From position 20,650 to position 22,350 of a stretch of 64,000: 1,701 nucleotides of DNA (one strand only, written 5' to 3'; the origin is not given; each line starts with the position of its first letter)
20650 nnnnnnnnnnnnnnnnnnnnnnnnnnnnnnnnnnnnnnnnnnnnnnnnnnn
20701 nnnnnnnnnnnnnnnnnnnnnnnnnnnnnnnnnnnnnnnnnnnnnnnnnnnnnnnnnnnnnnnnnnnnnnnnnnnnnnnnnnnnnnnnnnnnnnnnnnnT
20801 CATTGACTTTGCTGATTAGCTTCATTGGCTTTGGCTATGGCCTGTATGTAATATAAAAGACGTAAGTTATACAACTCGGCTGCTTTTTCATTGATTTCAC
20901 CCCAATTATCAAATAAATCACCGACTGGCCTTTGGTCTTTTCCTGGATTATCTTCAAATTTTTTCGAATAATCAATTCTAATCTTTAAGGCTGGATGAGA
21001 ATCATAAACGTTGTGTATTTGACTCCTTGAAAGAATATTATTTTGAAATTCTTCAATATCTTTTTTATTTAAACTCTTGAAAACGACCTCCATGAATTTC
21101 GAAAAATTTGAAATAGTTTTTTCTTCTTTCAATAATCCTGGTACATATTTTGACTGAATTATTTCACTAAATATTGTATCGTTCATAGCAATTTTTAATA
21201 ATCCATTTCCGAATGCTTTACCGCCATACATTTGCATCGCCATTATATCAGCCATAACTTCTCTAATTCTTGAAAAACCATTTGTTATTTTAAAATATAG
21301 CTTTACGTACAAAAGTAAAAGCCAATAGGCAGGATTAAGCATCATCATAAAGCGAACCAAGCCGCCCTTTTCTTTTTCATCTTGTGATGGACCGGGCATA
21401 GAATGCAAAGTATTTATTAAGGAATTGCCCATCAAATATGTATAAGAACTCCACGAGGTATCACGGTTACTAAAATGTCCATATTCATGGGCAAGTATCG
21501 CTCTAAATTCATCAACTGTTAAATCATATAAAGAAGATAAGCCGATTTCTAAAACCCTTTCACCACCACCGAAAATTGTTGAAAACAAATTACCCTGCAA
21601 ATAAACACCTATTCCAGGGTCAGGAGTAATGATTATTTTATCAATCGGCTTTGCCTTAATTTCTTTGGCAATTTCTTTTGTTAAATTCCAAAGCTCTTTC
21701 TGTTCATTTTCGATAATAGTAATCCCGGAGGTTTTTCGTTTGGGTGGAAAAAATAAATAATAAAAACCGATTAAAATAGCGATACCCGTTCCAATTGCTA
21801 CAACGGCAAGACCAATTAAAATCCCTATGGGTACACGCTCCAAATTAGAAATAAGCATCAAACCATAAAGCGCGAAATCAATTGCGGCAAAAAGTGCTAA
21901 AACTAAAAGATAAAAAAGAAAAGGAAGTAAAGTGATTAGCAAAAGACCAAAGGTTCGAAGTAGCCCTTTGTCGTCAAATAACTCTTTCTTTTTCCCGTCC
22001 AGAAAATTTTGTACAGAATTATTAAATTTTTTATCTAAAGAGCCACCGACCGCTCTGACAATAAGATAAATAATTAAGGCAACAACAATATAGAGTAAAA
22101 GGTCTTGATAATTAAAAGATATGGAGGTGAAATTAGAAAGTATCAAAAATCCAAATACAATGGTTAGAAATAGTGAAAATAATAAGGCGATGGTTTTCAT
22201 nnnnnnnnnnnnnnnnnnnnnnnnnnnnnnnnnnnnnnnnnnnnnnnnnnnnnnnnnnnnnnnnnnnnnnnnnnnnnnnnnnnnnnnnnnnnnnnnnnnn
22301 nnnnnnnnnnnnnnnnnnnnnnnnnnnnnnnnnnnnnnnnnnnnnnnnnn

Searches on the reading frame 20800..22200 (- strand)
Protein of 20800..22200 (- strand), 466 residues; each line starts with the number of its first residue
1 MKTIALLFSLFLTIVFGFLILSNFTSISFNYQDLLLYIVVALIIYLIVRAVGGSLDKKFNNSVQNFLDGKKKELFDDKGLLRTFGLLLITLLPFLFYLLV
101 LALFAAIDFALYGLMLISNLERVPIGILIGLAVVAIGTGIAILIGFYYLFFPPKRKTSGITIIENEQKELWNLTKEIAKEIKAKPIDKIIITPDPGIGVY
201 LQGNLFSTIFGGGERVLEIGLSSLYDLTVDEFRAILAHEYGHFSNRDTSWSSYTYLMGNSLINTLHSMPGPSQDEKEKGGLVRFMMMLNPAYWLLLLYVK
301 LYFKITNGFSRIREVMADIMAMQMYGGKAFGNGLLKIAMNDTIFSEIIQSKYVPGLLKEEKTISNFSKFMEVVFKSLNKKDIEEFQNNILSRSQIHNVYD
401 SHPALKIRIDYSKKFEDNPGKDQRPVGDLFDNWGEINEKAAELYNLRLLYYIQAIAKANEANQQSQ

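Call 4: search_protein_families(library=pfam, proteins=[window:20800-22200:-], max_evalue=1)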
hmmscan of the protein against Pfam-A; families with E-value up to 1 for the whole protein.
window:20800-22200:- (466 aa): 3 families
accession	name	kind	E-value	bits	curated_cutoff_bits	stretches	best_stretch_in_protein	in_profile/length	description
PF01435.24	Peptidase_M48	-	2.8e-11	44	20.3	1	224-410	55-180/186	Peptidase family M48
PF20990.2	DUF2207_C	-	0.0056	16.9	33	1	56-177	104-213/247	Predicted membrane protein (DUF2207) C-terminal domain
PF10326.15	7TM_GPCR_Str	-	0.15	11.8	22.4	1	2-151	5-148/307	Serpentine type 7TM GPCR chemoreceptor Str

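Call 5: search_protein_families(library=padloc, proteins=[window:20800-22200:-], max_evalue=1)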
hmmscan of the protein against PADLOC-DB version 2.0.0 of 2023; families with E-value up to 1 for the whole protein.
window:20800-22200:- (466 aa): 0 families

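Call 6: search_protein_families(library=ncbifam, proteins=[window:20800-22200:-], max_evalue=1)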
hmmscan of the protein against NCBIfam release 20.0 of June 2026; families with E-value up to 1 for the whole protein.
window:20800-22200:- (466 aa): 7 families
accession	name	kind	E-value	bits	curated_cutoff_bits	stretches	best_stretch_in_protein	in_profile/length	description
NF002775.0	PRK02870.1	equivalog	9.4e-08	31.7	285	1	204-342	145-283/338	zinc metalloprotease HtpX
NF002826.0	PRK03001.1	equivalog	5.3e-05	22.5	369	1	137-336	34-225/285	zinc metalloprotease HtpX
NF003965.0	PRK05457.1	equivalog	0.0001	21.8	245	1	156-338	61-241/285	protease HtpX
NF002669.0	PRK02391.1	equivalog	0.0018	17.5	341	1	204-324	106-225/298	zinc metalloprotease HtpX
NF002363.0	PRK01345.1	equivalog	0.0082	15.3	422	1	202-326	94-214/318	zinc metalloprotease HtpX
NF002839.0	PRK03072.1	equivalog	0.021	13.9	412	1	126-265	27-161/291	zinc metalloprotease HtpX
NF004479.0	PRK05815.1-4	equivalog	0.026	13.8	268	1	22-109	8-100/238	F0F1 ATP synthase subunit A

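Call 22: find_homologous_proteins(query=window:20803-22200:-, max_evalue=0.001)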
Query window:20803-22200:- (466 aa): 127 proteins with E <= 0.001 among 8000 candidates; the best 120 are listed.
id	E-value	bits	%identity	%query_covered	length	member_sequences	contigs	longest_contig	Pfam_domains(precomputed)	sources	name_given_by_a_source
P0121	0.0e+0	1022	100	100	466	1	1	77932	PF01435.25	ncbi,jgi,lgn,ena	ncbi:MAG: M48 family metalloprotease [Candidatus Doudnabacteria bacterium]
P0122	6.5e-267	904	88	100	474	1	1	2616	PF01435.25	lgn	-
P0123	1.4e-261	886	85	100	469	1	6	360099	PF01435.25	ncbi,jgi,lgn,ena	-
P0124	6.7e-258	874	84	100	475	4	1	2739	PF01435.25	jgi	-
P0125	6.0e-249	845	82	100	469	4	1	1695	PF01435.25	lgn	-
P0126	6.1e-231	785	76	96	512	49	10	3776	PF01435.25,PF13248.12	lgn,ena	-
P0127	1.1e-228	778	77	100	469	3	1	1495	PF01435.25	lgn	-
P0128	2.0e-223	761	76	97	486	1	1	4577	PF01435.25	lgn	-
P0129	2.0e-223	761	77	93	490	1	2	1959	PF01435.25,PF13248.12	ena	-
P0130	3.4e-218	743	72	100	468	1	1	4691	PF01435.25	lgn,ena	-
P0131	1.5e-214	731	74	94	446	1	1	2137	PF01435.25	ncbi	ncbi:MAG: hypothetical protein D6707_11435, partial [Bacteroidetes bacterium]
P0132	5.9e-214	729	70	95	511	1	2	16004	PF01435.25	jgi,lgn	-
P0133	2.4e-213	727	69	99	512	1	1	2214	PF01435.25,PF13240.12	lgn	-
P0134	2.2e-212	724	68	100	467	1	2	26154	PF01435.25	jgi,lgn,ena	-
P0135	4.9e-207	707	71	100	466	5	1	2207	PF01435.25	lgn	-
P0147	4.5e-181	621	59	99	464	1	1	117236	PF01435.25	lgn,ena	-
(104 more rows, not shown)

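Call 24: find_encoding_contigs(protein=P0123, flank=5000, max_places=3)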
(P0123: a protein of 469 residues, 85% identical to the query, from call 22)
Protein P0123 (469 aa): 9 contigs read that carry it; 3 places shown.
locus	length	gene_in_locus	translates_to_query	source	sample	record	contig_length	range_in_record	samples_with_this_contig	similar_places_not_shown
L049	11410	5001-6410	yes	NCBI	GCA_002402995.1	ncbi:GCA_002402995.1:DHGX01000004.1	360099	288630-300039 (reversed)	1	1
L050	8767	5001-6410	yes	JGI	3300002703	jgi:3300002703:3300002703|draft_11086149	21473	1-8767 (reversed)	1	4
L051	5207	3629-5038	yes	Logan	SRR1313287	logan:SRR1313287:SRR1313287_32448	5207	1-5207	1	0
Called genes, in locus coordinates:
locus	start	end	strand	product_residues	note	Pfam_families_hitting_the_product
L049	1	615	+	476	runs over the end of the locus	PF01425:Amidase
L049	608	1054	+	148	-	-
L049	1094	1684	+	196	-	PF00085:Thioredoxin (weak), PF13098:Thioredoxin_2 (weak)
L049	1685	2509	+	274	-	PF01790:LGT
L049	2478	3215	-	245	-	PF18912:DZR_2 (weak), PF00156:Pribosyltran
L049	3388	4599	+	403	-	PF06723:MreB_Mbl (faint), PF11104:PilM_2, PF14450:FtsA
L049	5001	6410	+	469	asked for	PF01435:Peptidase_M48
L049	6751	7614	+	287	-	PF01149:Fapy_DNA_glyco, PF05833:NFACT_N (weak), PF06831:H2TH, PF06827:zf-FPG_IleRS (weak)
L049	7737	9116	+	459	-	PF00587:tRNA-synt_2b, PF03129:HGTP_anticodon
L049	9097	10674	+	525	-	PF00133:tRNA-synt_1, PF01406:tRNA-synt_1e, PF09334:tRNA-synt_1g, PF00133:tRNA-synt_1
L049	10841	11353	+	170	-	PF02674:Colicin_V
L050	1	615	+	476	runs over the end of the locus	PF01425:Amidase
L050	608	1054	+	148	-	-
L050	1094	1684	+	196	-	PF00085:Thioredoxin (weak), PF13098:Thioredoxin_2 (weak)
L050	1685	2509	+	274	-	PF01790:LGT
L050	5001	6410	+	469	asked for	PF01435:Peptidase_M48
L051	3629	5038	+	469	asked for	PF01435:Peptidase_M48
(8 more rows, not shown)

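Call 25: find_encoding_contigs(protein=P0147, flank=5000, max_places=2)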
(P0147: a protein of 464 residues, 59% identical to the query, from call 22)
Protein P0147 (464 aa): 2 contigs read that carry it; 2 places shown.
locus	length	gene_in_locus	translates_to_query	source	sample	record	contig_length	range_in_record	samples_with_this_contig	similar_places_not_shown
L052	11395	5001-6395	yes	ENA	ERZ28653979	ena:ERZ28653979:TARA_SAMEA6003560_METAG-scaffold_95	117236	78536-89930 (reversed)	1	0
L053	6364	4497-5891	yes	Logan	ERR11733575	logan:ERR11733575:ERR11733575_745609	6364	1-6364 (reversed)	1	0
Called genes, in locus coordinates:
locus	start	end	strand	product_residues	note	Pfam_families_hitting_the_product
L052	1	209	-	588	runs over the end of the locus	-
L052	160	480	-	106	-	-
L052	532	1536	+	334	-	-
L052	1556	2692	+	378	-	PF01098:FTSW_RODA_SPOVE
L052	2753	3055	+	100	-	-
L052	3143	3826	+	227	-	PF01386:Ribosomal_L25p, PF14693:Ribosomal_TL5_C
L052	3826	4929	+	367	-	PF11258:DUF3048, PF17479:DUF3048_C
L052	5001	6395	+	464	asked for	PF01435:Peptidase_M48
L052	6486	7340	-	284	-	PF17827:PrmC_N, PF05175:MTS (weak), PF12847:Methyltransf_18 (weak), PF08242:Methyltransf_12 (weak), PF13649:Methyltransf_25, PF13847:Methyltransf_31 (weak)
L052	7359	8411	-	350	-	PF03462:PCRF, PF00472:RF-1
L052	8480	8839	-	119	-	PF01197:Ribosomal_L31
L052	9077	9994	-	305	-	-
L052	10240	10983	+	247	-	PF00318:Ribosomal_S2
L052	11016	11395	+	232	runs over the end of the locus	PF00889:EF_TS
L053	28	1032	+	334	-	-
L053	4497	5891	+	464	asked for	PF01435:Peptidase_M48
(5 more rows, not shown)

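Call 26: find_encoding_contigs(protein=P0134, flank=5000, max_places=2)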
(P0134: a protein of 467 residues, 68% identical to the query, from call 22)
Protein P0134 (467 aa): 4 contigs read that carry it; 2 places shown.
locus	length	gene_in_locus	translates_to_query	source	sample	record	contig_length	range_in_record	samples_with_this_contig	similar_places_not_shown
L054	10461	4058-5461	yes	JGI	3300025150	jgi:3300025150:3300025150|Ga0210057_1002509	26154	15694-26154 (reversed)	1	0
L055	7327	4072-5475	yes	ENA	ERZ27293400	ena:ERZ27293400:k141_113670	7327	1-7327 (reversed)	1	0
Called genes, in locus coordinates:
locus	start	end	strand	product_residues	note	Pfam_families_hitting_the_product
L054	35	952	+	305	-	-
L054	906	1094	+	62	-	-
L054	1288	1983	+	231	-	PF20619:DUF6804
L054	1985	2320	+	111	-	-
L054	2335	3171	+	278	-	PF12773:DZR (faint), PF13240:Zn_Ribbon_1 (weak), PF13248:Zn_ribbon_3 (faint)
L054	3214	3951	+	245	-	-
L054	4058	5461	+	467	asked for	PF01435:Peptidase_M48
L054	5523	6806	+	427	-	PF04473:DUF553 (weak)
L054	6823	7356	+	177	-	PF01661:Macro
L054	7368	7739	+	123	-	-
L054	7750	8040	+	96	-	PF06163:DUF977 (weak), PF01978:TrmB (weak), PF13412:HTH_24 (weak), PF04703:FaeA (weak)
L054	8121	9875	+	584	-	PF05157:MshEN (weak), PF20720:nSTAND3 (faint), PF00437:T2SSE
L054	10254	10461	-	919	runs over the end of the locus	PF00133:tRNA-synt_1, PF09334:tRNA-synt_1g, PF13603:tRNA-synt_1_2 (faint), PF00133:tRNA-synt_1, PF08264:Anticodon_1, PF10458:Val_tRNA-synt_C (weak)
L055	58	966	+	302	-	-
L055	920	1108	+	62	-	-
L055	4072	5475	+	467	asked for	PF01435:Peptidase_M48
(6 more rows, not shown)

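Call 46: find_related_loci(query=A5, collection=metagenome_contigs, flank=5000)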
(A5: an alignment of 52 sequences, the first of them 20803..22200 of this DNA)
Query A5 (466 aa) in metagenome_contigs; peptide patterns used: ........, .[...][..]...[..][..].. (x = any residue, [..] = any of these).
599 stretches matched a pattern (row limit reached: there are more); 321 encode a relative of the query (tblastn E <= 1e-3); the best 80 are kept; 80 distinct loci.
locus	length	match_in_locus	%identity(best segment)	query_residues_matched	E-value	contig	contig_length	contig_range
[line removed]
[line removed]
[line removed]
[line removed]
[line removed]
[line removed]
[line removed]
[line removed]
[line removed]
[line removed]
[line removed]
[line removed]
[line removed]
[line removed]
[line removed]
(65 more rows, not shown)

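Call 55: search_protein_families(library=pfam, proteins=[L061:10255-11043:-, L061:9075-10268:-, L061:8429-9073:-, L061:8104-8499:-, L061:3902-4876:+, L061:2962-3630:+, L061:1650-2726:-, L061:782-1645:-, L061:4881-6419:+], max_evalue=0.01)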
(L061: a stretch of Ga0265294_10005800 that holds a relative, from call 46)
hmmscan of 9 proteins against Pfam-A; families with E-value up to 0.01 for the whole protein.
L061:10255-11043:- (262 aa): 1 family
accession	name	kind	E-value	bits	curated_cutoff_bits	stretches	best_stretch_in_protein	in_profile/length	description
PF00226.36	DnaJ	-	2.6e-07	31.1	27.8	1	128-163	13-51/63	DnaJ domain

L061:9075-10268:- (397 aa): 29 families (the best 25 are shown)
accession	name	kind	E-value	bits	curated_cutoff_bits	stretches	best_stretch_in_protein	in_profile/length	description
PF00515.34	TPR_1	-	3.2e-37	125.3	27.8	4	131-160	5-34/34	Tetratricopeptide repeat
PF07719.23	TPR_2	-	4.4e-37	123.6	27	5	132-160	6-34/34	Tetratricopeptide repeat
PF13181.12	TPR_8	-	1e-28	97.4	25.7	2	286-317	3-34/34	Tetratricopeptide repeat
PF13424.12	TPR_12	-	7.5e-21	74.5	30.1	2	130-188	6-72/77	Tetratricopeptide repeat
PF13428.12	TPR_14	-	8.6e-19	66.6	23.5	1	137-163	11-37/44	Tetratricopeptide repeat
PF13431.12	TPR_17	-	2e-16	59.3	24.4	2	150-181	2-33/34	Tetratricopeptide repeat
PF13414.12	TPR_11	-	2.8e-16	59.4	26.8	2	138-160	5-27/42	TPR repeat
PF13432.12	TPR_16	-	8.3e-16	58.5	32.7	2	137-194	7-64/65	Tetratricopeptide repeat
PF14559.12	TPR_19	-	4.4e-15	56.2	25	1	137-194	1-58/68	Tetratricopeptide repeat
PF12895.13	ANAPC3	-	7.2e-14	52.3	27.2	2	136-186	32-81/82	Anaphase-promoting complex, cyclosome, subunit 3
PF13176.12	TPR_7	-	1.5e-13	50.1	27.9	0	136-157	8-29/36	Tetratricopeptide repeat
PF13174.12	TPR_6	-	2.8e-13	50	26.3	0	134-159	7-32/33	Tetratricopeptide repeat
PF13374.12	TPR_10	-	5.2e-11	42.6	27.5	0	137-156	12-31/42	Tetratricopeptide repeat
PF25062.1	ARM_TT21_N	-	2.1e-10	41.2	40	0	317-382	99-162/222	Tetratricopeptide repeat protein 21 N-terminal ARM repeat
PF14853.12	Fis1_TPR_C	-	3.7e-09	37.1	25.3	0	138-160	12-34/53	Fis1 C-terminal tetratricopeptide repeat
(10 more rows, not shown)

L061:8429-9073:- (214 aa): 0 families

L061:8104-8499:- (131 aa): 1 family
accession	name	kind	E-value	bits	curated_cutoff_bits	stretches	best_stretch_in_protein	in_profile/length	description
PF20619.3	DUF6804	-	2.1e-27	95.5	27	1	26-116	3-91/91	Family of unknown function (DUF6804)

L061:3902-4876:+ (324 aa): 4 families
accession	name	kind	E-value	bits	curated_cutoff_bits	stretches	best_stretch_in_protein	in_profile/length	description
PF13240.11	Zn_Ribbon_1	-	1.1e-05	25.5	25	1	3-23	2-22/23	zinc-ribbon domain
PF12773.13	DZR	-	0.00011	22.8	27.3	1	3-25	1-23/45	Double zinc ribbon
PF04932.20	Wzy_C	-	0.00045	20.5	31.7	1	125-209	3-70/149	O-Antigen ligase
PF18508.7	zf_C2H2_13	-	0.0088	16.1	26.5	0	16-27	19-30/42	Zinc finger domain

L061:2962-3630:+ (222 aa): 0 families

L061:1650-2726:- (358 aa): 5 families
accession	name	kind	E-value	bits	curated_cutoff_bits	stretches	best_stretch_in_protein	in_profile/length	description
PF01555.25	N6_N4_Mtase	-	1.7e-69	234.6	26.7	1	26-247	1-221/221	DNA methylase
PF18755.6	RAMA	-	1.1e-15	57.9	35.2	1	262-355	10-104/107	Restriction Enzyme Adenine Methylase Associated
PF03602.21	Cons_hypoth95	-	0.0038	17.4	24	0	12-39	98-127/182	Conserved hypothetical protein 95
PF08241.18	Methyltransf_11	-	0.0041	18.2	21.2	0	72-89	77-94/95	Methyltransferase domain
PF01170.24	UPF0020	-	0.0088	16.2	22.3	0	202-220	23-41/197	RMKL-like, methyltransferase domain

L061:782-1645:- (287 aa): 0 families

L061:4881-6419:+ (512 aa): 4 families
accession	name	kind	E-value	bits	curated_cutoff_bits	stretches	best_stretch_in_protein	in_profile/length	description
PF01435.24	Peptidase_M48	-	1.3e-11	45.1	20.3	1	250-451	46-183/186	Peptidase family M48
PF13248.11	Zn_ribbon_3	-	0.00062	19.6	27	1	3-23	5-25/26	zinc-ribbon domain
PF13240.11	Zn_Ribbon_1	-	0.0023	18.1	25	1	2-22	1-21/23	zinc-ribbon domain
PF12773.13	DZR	-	0.005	17.4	27.3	1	3-25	1-23/45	Double zinc ribbon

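Call 64: search_protein_families(library=phrogs, proteins=[window:20803-22200:-], max_evalue=0.01)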
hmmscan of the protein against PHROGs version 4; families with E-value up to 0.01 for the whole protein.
window:20803-22200:- (466 aa): 0 families

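Call 102: search_dna_similar(query=window:20803-22200:-, collection=phages, mode=protein, max_evalue=0.001, max_rows=10)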
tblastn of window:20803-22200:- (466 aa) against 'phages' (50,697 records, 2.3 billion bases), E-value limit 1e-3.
No match.
